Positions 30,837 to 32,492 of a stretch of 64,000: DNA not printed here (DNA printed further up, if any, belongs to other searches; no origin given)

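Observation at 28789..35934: Four-gene accessory operon: Slam-like outer-membrane protein, FecR-domain cargo, adenylating enzyme and TPR-GT41 glycosyltransferase. Candidate undescribed modification-plus-export system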

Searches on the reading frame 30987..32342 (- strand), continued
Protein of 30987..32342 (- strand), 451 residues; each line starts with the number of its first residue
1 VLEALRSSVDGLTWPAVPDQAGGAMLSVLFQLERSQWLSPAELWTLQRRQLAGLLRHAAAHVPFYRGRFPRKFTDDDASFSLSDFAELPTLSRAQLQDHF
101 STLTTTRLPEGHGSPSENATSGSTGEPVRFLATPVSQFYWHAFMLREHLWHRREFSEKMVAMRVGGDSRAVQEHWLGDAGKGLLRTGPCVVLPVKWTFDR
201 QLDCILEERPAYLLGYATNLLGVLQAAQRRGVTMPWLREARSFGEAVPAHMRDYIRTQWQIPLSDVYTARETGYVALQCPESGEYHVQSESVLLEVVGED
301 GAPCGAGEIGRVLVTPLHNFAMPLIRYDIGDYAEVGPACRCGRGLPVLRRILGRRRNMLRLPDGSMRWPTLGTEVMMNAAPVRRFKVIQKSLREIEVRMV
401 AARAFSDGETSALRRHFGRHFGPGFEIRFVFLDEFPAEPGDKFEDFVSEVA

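Call 82: find_encoding_contigs(protein=P0482, flank=8000, max_places=1)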
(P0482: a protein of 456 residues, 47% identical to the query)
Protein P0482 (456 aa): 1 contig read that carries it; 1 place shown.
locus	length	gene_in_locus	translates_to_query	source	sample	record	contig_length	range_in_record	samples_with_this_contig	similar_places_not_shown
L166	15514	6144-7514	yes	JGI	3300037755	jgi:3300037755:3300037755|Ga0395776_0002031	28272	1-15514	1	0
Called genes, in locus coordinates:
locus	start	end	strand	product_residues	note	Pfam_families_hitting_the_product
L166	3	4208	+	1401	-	?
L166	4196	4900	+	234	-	PF04773:FecR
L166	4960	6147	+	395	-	PF13579:Glyco_trans_4_4 (weak)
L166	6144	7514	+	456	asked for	PF00501:AMP-binding (faint), PF27533:CapK_C (weak)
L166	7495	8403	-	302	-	PF08241:Methyltransf_11 (faint), PF13649:Methyltransf_25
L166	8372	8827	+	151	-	PF11578:DUF3237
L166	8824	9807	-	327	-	PF01636:APH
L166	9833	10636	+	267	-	PF00005:ABC_tran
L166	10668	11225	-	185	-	PF01641:SelR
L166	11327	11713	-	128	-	-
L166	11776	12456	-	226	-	-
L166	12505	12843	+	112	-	PF01022:HTH_5, PF12840:HTH_20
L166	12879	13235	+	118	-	PF07237:DUF1428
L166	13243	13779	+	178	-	PF10604:Polyketide_cyc2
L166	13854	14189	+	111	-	PF04248:NTP_transf_9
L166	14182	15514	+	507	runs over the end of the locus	PF00083:Sugar_tr, PF07690:MFS_1, PF12832:MFS_1_like (weak)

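Call 83: find_encoding_contigs(protein=P0488, flank=8000, max_places=1)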
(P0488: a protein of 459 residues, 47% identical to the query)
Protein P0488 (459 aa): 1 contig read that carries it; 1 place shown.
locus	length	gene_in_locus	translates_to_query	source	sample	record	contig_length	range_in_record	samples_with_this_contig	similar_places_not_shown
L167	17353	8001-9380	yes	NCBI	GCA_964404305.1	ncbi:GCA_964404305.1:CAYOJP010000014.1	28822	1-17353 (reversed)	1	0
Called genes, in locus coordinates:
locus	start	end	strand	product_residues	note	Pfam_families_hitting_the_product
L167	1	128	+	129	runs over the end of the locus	PF00380:Ribosomal_S9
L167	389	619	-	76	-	-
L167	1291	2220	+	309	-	-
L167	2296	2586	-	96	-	PF03992:ABM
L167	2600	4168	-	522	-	PF00732:GMC_oxred_N, PF01266:DAO (faint), PF05199:GMC_oxred_C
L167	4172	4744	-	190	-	PF13618:Gluconate_2-dh3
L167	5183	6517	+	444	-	PF07719:TPR_2 (faint), PF12895:ANAPC3 (faint), PF13181:TPR_8 (faint), PF13432:TPR_16, PF14559:TPR_19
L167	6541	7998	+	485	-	PF04773:FecR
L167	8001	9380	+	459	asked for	PF00501:AMP-binding (weak), PF27533:CapK_C (weak)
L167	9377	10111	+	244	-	PF13489:Methyltransf_23 (weak), PF08241:Methyltransf_11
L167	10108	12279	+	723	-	PF07719:TPR_2 (weak), PF23914:TPR_CcmH_CycH (weak), PF13432:TPR_16, PF14559:TPR_19, PF13371:TPR_9, PF13432:TPR_16, PF00515:TPR_1, PF13844:Glyco_transf_41, +9 more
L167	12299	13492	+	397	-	PF00180:Iso_dh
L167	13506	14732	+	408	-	PF00355:Rieske, PF19301:LigXa_C (weak), PF19112:VanA_C (faint), PF19301:LigXa_C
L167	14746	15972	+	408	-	-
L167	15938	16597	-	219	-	PF13578:Methyltransf_24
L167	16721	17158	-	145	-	-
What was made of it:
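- L167, in an unrelated genomic context, is a tight OMP-cargo-ligase-methyltransferase-GT41 operon (call 83).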
